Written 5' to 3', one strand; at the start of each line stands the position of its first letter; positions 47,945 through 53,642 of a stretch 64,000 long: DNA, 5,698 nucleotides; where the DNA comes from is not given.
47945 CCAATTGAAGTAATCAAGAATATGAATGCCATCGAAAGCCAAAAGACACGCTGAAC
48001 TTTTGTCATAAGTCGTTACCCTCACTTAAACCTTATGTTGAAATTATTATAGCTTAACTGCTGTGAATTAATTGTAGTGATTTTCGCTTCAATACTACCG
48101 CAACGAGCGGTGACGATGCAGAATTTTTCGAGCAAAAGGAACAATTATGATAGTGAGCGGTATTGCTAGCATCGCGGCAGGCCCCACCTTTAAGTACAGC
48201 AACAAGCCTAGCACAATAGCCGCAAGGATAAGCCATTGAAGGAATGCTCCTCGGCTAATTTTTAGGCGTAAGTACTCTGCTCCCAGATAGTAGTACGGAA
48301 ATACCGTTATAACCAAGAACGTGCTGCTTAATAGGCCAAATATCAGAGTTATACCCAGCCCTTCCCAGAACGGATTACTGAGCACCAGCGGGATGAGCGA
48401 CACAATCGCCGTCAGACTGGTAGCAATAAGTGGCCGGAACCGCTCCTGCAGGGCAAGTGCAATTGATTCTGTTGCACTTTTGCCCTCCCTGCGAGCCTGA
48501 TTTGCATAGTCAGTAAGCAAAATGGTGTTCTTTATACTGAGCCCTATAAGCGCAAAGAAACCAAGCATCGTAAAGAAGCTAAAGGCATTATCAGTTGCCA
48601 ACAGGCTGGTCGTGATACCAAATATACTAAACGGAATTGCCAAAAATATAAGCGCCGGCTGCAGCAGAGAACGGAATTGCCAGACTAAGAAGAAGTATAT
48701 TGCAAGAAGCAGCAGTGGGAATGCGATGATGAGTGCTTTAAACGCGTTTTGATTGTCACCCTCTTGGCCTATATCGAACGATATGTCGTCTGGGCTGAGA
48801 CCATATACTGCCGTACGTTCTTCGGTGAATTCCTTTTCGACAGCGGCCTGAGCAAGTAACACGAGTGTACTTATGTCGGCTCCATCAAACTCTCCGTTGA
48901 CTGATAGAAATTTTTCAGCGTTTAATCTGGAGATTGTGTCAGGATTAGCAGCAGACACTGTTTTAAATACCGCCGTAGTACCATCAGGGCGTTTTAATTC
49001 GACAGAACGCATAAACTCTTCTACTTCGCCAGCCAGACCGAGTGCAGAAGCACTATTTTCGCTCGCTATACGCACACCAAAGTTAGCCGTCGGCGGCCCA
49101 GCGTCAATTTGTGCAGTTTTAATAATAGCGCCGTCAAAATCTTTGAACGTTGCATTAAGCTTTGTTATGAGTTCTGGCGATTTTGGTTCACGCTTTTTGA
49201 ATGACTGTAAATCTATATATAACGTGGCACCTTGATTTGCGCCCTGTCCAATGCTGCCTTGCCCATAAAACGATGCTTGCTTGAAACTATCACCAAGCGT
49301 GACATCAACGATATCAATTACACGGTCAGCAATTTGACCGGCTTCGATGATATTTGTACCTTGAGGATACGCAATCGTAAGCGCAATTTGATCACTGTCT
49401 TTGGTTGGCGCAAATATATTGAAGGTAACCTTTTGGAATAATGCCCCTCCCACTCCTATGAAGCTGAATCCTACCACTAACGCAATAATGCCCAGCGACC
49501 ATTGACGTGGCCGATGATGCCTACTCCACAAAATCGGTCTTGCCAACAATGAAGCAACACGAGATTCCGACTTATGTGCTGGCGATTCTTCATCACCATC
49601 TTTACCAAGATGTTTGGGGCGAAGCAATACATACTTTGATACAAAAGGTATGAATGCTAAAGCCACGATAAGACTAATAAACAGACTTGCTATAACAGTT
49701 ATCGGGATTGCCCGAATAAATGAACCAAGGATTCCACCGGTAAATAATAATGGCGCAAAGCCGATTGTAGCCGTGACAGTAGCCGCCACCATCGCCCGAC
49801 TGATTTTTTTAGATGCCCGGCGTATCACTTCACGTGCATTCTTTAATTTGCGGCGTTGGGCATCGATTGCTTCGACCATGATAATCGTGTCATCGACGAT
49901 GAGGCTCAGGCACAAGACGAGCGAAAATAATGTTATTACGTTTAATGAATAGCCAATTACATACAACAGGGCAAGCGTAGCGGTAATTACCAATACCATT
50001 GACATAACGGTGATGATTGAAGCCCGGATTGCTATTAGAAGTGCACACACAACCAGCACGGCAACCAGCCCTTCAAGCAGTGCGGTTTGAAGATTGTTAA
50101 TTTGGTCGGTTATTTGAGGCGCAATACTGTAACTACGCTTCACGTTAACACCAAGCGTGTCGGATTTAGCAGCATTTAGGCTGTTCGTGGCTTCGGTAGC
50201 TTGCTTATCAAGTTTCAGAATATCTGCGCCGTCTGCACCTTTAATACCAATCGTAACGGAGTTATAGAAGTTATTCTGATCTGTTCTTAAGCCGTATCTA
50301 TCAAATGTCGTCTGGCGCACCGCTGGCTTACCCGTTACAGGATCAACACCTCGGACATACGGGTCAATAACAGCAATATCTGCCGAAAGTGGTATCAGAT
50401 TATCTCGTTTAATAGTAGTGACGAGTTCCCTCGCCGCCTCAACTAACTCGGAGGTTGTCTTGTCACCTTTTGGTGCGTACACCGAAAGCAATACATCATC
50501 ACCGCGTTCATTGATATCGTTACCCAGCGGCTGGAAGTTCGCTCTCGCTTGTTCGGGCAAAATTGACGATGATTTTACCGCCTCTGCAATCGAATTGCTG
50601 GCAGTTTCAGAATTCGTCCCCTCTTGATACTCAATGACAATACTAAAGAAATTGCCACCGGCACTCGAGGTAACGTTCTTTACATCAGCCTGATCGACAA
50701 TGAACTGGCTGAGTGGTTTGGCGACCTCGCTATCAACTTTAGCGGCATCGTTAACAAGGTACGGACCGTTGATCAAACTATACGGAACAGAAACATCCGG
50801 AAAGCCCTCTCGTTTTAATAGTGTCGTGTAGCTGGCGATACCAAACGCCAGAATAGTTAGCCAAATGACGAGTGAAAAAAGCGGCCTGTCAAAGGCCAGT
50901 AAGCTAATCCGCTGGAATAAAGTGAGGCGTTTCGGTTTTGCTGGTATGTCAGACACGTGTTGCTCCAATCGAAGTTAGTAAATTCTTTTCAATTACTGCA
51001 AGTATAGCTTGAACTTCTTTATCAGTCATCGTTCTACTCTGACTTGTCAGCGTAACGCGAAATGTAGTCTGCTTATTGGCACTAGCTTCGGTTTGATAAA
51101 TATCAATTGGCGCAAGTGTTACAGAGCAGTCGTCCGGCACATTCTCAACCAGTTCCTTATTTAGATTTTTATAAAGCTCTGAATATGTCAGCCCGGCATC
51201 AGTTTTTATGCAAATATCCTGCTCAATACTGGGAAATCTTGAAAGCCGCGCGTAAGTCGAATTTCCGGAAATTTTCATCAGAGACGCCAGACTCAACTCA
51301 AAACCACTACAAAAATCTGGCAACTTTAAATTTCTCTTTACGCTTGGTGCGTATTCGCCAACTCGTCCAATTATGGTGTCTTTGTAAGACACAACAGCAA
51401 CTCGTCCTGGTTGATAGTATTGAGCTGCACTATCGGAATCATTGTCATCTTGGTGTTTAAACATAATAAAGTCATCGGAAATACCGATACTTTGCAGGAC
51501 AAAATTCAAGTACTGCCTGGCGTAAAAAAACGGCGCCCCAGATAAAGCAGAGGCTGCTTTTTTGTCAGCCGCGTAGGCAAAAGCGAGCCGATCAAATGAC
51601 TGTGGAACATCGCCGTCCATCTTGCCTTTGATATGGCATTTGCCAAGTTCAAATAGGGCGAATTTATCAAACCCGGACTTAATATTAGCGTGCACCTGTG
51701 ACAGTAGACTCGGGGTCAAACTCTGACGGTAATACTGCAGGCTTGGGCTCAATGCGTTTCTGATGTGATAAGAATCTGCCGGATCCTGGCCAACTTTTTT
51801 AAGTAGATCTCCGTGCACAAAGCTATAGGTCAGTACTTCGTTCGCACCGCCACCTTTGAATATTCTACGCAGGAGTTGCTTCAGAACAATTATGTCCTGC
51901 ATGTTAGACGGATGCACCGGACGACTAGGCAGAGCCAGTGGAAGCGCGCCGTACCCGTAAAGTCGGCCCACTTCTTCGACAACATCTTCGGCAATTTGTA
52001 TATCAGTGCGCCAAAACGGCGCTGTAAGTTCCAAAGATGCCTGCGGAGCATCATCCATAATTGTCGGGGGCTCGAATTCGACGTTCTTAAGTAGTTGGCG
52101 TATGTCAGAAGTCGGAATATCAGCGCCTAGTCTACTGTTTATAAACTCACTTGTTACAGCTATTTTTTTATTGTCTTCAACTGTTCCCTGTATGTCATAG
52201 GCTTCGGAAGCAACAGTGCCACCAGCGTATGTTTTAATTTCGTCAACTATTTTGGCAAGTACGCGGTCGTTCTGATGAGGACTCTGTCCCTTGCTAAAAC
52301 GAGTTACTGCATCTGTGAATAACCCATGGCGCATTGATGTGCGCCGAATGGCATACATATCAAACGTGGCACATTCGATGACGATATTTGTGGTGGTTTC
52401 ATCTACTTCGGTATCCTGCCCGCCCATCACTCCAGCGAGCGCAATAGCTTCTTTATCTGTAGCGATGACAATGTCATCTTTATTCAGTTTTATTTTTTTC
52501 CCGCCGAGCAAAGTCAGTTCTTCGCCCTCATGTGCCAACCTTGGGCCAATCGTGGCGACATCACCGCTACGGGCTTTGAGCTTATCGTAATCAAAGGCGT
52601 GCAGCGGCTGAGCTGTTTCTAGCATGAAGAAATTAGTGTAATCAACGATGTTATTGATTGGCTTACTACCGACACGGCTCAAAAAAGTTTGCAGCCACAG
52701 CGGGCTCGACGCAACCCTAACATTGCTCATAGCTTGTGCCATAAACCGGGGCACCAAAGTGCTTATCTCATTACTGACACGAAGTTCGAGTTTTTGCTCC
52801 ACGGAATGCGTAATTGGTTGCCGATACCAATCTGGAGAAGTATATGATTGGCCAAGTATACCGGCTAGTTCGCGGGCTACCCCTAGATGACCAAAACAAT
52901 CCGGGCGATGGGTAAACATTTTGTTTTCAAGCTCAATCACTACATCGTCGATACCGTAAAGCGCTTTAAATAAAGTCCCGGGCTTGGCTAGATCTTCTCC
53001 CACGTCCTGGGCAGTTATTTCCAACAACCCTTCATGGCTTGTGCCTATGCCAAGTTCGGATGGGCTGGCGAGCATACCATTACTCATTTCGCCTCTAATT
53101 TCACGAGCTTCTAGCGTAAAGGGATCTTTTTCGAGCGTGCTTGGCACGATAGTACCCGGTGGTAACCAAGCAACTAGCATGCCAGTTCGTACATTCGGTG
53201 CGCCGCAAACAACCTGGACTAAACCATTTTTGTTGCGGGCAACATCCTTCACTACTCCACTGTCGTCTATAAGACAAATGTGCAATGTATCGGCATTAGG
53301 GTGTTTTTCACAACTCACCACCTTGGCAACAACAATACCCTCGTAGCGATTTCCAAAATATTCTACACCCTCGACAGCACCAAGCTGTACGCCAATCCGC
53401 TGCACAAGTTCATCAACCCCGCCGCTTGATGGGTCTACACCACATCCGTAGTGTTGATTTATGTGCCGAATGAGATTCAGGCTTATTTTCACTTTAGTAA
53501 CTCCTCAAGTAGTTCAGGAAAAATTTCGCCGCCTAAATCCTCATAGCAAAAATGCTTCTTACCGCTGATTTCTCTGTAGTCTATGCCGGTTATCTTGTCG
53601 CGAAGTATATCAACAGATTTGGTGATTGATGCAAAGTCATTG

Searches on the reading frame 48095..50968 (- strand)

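Call 83: search_protein_families(library=pfam, proteins=[window:48095-50968:-], max_evalue=0.00001)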
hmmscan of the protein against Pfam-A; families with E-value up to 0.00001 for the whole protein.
window:48095-50968:- (957 aa): 3 families
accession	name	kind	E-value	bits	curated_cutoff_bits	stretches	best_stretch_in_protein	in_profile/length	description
PF00873.25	ACR_tran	-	1.4e-91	308.2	28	3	235-620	277-656/1021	AcrB/AcrD/AcrF family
PF02355.23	SecD_SecF_C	-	4.3e-13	49.5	20.5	1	740-884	31-173/189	Protein export membrane protein SecD/SecF, C-terminal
PF03176.21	MMPL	-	4.9e-09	36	20.5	1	753-891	152-296/333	MMPL family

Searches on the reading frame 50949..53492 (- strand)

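Call 83: search_protein_families(library=pfam, proteins=[window:50949-53492:-], max_evalue=0.00001)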
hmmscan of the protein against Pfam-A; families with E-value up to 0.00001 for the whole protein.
window:50949-53492:- (847 aa): 5 families
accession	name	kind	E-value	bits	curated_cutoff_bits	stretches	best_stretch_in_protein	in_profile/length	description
PF03483.22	B3_4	-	2.3e-55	187.3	29.3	1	247-424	2-174/174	B3/4 domain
PF17759.6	tRNA_synthFbeta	-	1.5e-32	113.3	22.4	1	518-735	2-214/214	Phenylalanyl tRNA synthetase beta chain CLM domain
PF03484.21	B5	-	2.1e-16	60.3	28.6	1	444-514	1-67/67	tRNA synthetase B5 domain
PF01588.26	tRNA_bind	-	4.7e-11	43.1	27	1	53-161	1-89/96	Putative tRNA binding domain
PF03147.19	FDX-ACB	-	1e-09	39.1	31.1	1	751-844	1-91/94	Ferredoxin-fold anticodon binding domain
